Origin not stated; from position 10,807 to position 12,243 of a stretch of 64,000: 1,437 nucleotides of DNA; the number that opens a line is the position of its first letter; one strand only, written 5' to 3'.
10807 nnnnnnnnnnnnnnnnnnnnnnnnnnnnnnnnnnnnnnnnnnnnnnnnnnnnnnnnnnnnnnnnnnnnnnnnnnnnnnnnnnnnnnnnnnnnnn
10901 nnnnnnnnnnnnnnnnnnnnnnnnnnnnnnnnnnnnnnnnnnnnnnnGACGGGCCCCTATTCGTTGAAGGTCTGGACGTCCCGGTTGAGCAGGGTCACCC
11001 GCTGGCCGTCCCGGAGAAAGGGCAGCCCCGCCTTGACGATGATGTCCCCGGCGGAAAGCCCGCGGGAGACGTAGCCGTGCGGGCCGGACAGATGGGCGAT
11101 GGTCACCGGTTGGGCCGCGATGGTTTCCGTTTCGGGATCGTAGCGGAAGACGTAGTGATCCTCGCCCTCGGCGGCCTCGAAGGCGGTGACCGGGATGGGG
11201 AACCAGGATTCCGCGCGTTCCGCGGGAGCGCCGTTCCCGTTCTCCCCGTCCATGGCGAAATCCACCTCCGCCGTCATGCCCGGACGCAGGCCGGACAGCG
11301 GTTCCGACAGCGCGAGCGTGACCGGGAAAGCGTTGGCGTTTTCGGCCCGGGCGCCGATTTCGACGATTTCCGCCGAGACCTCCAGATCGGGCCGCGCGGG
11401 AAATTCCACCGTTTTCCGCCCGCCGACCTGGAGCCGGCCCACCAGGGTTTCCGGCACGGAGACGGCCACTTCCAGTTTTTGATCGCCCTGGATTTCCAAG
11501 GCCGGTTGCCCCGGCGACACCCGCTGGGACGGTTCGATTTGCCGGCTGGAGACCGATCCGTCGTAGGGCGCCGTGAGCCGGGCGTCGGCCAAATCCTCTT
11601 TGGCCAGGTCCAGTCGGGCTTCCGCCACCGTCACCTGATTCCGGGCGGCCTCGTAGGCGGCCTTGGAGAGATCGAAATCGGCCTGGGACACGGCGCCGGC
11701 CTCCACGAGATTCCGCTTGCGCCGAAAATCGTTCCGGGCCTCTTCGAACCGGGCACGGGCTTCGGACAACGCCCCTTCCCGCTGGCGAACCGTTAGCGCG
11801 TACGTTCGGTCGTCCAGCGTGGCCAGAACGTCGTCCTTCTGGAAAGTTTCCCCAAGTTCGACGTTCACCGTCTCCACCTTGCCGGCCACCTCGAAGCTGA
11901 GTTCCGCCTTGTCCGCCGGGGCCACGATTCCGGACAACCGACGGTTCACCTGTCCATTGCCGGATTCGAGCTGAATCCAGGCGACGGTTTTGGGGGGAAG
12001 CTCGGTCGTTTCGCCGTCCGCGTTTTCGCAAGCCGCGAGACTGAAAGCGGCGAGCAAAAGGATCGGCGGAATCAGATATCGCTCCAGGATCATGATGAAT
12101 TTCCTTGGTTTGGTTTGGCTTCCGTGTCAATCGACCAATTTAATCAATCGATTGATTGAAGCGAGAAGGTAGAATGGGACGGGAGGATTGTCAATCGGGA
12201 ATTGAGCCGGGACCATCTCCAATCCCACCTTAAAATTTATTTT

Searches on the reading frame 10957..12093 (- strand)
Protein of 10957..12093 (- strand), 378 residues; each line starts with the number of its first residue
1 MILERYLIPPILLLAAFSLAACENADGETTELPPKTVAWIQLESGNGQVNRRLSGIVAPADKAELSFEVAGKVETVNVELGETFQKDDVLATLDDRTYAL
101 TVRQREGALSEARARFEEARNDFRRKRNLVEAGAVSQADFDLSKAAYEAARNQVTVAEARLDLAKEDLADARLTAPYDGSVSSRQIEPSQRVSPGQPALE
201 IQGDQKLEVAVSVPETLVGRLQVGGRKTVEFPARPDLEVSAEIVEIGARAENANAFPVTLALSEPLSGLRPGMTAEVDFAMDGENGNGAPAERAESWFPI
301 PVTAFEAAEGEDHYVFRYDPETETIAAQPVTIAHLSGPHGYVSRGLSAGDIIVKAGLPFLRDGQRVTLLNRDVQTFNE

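Call 7: search_protein_families(library=pfam, proteins=[window:10957-12093:-], max_evalue=0.001)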
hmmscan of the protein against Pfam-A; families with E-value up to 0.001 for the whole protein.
window:10957-12093:- (378 aa): 3 families
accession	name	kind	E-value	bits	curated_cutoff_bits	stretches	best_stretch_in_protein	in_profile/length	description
PF13437.12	HlyD_3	-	1.6e-18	67.8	22.2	1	173-272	2-106/106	HlyD family secretion protein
PF16576.10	HlyD_D23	-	1.1e-13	51.4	30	1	63-275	20-214/214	Barrel-sandwich domain of CusB or HlyD membrane-fusion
PF13533.13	Biotin_lipoyl_2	-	3.2e-05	24.1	29.8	1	64-94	2-32/32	Biotin-lipoyl like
